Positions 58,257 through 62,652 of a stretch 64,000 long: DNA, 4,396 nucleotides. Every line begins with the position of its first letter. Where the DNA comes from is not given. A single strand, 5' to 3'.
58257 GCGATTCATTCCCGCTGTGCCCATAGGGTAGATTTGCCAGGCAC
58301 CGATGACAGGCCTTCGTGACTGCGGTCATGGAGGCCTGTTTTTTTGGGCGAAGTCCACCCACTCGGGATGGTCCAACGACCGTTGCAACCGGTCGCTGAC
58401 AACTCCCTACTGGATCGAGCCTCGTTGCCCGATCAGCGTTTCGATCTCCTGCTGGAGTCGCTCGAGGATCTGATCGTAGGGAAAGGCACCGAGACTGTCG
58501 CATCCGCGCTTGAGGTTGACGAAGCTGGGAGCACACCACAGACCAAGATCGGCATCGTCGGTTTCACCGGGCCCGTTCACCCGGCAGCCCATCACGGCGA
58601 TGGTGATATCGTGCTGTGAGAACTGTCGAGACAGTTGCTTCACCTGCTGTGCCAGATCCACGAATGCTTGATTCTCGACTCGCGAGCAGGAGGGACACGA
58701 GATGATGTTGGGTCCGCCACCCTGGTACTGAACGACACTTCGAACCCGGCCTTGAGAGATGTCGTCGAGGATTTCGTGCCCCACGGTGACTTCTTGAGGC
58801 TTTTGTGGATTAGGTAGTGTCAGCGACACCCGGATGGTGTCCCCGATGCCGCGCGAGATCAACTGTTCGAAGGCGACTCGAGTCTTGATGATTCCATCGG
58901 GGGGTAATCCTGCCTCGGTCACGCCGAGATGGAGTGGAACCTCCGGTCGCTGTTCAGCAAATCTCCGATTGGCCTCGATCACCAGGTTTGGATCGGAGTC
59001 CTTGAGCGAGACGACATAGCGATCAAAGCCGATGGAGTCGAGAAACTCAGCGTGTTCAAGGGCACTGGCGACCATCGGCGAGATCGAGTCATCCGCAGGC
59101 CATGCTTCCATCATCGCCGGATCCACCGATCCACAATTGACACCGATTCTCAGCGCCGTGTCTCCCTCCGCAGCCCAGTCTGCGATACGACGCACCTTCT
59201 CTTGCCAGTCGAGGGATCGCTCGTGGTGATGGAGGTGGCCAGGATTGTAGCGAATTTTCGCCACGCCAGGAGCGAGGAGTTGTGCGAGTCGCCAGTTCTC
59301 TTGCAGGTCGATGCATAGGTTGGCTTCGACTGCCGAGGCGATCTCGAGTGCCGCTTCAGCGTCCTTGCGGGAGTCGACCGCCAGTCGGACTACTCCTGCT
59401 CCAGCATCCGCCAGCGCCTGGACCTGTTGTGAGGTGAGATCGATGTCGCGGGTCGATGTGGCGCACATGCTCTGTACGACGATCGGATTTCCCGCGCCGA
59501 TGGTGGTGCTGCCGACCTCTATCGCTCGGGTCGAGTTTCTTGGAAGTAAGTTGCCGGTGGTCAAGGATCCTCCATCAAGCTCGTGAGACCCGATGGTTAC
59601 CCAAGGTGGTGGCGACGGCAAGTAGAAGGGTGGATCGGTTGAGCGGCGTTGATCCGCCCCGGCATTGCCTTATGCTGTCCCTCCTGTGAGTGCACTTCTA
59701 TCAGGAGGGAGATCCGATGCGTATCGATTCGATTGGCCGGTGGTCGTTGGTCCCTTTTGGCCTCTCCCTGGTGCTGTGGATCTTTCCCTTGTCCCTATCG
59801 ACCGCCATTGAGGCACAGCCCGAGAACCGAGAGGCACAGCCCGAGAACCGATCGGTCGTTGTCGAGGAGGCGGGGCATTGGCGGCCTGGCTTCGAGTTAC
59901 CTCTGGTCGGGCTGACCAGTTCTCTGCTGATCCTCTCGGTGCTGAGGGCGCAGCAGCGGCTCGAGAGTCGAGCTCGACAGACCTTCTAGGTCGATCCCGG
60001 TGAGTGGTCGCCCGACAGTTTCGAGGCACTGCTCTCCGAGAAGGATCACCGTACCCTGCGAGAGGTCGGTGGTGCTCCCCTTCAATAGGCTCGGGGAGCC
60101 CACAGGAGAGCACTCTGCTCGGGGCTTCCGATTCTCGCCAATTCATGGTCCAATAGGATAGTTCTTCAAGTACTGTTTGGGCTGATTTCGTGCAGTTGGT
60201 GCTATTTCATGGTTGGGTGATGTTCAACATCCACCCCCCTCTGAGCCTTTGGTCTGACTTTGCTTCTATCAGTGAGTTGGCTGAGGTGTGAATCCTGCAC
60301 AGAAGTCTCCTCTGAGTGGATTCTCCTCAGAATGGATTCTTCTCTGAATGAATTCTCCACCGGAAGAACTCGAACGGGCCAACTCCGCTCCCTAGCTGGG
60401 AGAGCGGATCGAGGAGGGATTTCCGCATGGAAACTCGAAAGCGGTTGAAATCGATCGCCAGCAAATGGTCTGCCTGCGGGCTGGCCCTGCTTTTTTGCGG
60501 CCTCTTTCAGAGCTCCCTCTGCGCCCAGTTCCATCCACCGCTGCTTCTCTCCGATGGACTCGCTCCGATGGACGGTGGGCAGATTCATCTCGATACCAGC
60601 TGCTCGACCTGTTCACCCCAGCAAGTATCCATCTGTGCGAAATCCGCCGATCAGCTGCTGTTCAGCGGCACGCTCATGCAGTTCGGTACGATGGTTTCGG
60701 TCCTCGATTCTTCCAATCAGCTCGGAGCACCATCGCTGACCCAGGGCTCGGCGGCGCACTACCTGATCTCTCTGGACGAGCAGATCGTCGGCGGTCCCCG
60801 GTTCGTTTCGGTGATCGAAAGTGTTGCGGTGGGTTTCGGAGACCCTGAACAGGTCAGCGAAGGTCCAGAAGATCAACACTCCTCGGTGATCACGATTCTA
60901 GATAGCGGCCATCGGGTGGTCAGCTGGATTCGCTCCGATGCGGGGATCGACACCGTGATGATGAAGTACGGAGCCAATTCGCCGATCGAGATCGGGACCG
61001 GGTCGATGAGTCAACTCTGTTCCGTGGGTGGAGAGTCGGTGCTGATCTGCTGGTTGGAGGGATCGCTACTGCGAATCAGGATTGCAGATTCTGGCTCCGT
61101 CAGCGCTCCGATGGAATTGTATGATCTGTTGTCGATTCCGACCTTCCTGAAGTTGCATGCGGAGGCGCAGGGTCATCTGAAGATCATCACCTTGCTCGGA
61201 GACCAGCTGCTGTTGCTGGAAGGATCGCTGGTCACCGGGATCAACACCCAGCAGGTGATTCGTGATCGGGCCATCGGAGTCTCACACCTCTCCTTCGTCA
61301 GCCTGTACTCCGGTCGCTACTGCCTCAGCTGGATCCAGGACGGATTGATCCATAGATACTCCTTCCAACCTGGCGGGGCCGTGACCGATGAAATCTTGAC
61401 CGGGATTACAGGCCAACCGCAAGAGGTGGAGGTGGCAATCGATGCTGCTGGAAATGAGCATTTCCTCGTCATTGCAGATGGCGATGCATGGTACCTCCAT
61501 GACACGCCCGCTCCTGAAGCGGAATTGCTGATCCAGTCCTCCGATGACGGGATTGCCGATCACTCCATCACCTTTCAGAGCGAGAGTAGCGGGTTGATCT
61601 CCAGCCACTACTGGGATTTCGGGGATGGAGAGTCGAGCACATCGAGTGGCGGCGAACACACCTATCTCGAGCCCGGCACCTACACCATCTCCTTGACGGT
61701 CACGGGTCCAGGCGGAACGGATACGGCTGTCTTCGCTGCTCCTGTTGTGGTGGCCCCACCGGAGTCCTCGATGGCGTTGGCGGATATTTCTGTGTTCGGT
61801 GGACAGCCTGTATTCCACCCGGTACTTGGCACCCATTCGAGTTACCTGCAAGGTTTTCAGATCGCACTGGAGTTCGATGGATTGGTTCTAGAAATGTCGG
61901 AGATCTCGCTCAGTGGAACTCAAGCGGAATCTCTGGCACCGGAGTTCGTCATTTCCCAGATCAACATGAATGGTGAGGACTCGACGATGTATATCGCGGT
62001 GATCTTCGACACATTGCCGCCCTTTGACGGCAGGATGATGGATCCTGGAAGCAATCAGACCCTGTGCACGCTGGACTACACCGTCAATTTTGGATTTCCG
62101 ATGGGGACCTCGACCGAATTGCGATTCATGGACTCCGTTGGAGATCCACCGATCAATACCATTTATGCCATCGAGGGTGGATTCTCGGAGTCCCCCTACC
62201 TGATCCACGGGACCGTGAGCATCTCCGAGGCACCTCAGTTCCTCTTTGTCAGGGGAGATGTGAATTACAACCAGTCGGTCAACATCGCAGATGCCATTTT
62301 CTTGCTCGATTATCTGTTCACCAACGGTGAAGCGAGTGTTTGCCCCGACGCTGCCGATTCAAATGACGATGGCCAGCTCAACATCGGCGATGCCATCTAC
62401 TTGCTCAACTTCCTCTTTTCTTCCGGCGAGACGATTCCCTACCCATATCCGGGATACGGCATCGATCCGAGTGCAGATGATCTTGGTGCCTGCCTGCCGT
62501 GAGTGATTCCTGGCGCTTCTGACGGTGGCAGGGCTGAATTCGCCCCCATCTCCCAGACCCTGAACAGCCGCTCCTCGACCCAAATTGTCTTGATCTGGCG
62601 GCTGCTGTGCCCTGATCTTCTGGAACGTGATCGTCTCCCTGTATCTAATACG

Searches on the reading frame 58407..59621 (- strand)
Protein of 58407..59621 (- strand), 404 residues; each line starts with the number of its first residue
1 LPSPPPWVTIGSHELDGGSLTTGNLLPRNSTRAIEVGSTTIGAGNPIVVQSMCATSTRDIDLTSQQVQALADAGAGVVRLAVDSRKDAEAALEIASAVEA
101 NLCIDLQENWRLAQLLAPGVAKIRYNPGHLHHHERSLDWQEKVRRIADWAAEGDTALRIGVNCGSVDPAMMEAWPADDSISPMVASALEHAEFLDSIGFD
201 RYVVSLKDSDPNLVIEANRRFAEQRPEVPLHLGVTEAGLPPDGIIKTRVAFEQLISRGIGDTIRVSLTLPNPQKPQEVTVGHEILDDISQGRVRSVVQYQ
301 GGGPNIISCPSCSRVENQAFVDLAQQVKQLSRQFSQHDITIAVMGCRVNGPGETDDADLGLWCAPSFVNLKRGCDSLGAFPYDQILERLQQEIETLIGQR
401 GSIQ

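Call 80: search_protein_families(library=pfam, proteins=[window:58407-59621:-], max_evalue=0.00001)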
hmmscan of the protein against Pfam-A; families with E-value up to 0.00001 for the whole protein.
window:58407-59621:- (404 aa): 1 family
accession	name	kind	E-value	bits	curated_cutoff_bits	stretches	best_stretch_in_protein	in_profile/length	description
PF04551.19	GcpE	-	1.3e-97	327.3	32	1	31-394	1-342/343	GcpE protein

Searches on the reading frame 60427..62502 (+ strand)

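Call 79: search_protein_families(library=pfam, proteins=[window:60427-62502:+], max_evalue=0.00001)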
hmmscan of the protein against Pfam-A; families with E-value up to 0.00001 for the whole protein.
window:60427-62502:+ (691 aa): 2 families
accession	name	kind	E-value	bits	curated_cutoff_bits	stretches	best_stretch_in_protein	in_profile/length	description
PF18911.6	PKD_4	-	3.7e-13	49.8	27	1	376-434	19-77/85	PKD domain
PF00801.26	PKD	-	1.8e-10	41.1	23.5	1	379-434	15-74/80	PKD domain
